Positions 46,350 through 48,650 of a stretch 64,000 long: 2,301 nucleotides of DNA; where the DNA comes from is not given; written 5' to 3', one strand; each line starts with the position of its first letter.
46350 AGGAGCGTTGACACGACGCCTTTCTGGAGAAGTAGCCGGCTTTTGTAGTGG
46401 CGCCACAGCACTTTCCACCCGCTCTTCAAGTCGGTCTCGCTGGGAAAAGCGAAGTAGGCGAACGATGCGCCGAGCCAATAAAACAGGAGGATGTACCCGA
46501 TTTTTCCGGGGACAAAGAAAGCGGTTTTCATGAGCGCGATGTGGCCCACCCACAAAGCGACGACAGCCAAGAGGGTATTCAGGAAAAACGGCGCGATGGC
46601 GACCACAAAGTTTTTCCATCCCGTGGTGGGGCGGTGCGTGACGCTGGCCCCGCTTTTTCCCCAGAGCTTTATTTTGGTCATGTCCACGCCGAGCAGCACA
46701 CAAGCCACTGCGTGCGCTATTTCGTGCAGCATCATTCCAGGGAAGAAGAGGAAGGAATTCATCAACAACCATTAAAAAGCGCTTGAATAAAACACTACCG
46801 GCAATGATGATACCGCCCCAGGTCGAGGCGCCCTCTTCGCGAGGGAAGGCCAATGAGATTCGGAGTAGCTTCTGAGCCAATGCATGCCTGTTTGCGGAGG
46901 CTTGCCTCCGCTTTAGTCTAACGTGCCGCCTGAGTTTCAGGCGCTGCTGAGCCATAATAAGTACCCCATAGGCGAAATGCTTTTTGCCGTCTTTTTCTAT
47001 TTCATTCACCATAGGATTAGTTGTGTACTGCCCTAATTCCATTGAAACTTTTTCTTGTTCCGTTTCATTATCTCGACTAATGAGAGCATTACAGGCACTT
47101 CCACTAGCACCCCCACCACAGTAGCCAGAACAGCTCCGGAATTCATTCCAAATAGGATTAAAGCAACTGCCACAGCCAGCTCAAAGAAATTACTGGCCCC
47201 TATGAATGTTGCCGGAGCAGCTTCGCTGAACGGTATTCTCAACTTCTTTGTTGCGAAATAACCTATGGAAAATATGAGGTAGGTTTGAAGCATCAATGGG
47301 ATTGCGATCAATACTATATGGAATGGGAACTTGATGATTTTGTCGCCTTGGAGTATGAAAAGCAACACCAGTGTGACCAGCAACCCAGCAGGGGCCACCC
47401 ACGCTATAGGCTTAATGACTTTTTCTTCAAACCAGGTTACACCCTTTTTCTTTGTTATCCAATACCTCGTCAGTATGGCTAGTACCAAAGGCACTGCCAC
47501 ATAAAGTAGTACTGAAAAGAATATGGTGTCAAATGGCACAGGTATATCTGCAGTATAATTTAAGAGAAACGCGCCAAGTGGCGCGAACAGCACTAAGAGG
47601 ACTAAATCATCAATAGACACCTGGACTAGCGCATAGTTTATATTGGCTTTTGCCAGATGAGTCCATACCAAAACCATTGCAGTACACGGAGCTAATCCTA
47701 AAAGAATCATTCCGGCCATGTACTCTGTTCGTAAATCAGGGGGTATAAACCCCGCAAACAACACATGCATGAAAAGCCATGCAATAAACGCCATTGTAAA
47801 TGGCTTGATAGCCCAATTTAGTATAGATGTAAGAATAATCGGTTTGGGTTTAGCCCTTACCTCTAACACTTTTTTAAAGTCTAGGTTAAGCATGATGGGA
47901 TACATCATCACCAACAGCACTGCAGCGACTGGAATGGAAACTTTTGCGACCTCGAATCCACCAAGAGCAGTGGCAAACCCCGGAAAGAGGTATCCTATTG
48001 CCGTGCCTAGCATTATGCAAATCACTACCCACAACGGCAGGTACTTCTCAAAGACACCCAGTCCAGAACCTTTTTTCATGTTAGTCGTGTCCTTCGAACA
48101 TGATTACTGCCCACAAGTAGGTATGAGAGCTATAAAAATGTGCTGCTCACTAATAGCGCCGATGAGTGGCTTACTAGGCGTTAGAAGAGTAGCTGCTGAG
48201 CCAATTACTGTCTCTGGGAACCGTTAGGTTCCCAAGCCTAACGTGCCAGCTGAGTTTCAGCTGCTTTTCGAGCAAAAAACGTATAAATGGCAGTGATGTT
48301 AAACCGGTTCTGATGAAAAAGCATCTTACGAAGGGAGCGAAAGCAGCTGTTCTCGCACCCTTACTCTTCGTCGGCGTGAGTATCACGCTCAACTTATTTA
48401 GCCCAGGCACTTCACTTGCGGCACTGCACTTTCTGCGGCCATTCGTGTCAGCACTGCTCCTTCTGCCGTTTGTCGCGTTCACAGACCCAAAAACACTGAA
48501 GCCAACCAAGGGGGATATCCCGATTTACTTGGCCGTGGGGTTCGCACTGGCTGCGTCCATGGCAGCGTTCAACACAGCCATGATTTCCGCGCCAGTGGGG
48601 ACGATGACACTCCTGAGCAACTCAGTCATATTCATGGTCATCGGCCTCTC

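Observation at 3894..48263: H element: a ~55-120 nt intergenic repeat with two hairpins supported by compensatory base changes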

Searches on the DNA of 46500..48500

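Call 61: search_rna_families(source=window, start=46500, end=48500, threshold=evalue, max_evalue=5)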
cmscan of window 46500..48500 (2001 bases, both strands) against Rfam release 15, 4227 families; matches with E-value up to 5: 3.
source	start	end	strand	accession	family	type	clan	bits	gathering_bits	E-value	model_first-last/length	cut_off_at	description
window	46889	46916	+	RF04308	HCV_SL2531-SL2549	Cis-reg;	-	17.7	56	1.3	1-72/72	no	Hepatitis C virus stem-loop SL2531 and SL2549AU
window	47352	47433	-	RF04148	MIR844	Gene; miRNA;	-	17.5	70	3.2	1-114/114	no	MIR844 microRNA precursor family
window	46797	46827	+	RF00089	SNORD31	Gene; snRNA; snoRNA; CD-box;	CL00053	16.6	40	2.6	1-69/69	no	Small nucleolar RNA SNORD31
